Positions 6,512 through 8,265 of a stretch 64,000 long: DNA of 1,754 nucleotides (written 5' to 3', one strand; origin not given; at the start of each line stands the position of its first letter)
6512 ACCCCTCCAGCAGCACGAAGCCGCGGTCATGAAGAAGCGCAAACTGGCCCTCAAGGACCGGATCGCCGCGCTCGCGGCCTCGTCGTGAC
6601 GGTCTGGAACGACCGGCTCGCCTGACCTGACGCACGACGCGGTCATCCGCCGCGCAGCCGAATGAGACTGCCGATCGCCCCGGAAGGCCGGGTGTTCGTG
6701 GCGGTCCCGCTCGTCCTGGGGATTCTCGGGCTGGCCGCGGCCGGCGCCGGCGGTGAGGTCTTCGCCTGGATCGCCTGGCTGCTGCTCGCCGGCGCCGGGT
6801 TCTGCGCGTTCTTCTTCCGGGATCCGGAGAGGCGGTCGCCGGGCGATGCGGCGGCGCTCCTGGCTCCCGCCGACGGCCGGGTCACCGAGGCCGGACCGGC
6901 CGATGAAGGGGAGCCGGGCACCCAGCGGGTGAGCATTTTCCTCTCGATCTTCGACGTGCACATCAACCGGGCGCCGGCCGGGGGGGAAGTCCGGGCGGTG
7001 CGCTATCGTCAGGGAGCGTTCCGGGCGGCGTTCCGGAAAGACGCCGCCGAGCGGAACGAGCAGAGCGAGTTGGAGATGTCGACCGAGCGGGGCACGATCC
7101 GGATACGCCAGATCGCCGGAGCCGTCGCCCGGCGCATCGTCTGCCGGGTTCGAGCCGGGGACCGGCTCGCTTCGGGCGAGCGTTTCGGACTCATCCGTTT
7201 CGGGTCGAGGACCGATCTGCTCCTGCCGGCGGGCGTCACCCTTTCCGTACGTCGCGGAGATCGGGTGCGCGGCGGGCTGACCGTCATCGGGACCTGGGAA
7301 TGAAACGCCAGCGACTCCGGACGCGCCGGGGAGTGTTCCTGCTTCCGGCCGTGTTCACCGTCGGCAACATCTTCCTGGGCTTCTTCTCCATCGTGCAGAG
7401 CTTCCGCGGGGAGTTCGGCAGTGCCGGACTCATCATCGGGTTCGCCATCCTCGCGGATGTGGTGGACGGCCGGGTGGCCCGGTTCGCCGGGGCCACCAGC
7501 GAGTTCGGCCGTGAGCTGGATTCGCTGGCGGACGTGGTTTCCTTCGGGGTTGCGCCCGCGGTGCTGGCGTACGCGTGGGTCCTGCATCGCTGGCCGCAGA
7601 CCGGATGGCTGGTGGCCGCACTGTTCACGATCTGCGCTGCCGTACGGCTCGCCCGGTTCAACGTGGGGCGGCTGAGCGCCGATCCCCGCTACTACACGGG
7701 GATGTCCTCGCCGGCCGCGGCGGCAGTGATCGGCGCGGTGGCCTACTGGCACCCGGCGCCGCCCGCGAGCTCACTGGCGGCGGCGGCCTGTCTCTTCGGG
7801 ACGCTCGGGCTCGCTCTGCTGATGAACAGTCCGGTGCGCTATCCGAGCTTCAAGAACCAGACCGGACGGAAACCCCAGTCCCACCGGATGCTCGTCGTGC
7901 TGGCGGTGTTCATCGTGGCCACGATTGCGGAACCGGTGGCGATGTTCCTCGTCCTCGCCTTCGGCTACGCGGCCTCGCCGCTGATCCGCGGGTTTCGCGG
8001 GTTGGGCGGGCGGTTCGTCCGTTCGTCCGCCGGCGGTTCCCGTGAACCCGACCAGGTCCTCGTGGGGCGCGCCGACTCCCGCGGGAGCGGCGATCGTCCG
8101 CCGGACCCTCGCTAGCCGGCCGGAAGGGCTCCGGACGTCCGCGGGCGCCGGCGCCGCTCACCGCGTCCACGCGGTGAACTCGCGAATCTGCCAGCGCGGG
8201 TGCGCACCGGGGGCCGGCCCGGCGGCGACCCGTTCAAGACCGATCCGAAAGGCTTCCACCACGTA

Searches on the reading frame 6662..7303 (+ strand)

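Call 36: search_protein_families(library=pfam, proteins=[window:6662-7303:+], max_evalue=0.001)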
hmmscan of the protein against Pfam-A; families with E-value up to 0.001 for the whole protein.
window:6662-7303:+ (213 aa): 1 family
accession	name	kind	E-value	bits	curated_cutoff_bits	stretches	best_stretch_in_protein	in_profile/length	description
PF02666.20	PS_Dcarbxylase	-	3.2e-41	141.6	22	1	47-209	4-197/198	Phosphatidylserine decarboxylase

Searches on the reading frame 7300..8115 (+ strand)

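Call 36: search_protein_families(library=pfam, proteins=[window:7300-8115:+], max_evalue=0.001)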
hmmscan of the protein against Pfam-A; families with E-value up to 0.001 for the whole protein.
window:7300-8115:+ (271 aa): 1 family
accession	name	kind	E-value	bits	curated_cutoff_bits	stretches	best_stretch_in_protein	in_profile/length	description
PF01066.26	CDP-OH_P_transf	-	1.3e-19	71.6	22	1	14-162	2-145/152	CDP-alcohol phosphatidyltransferase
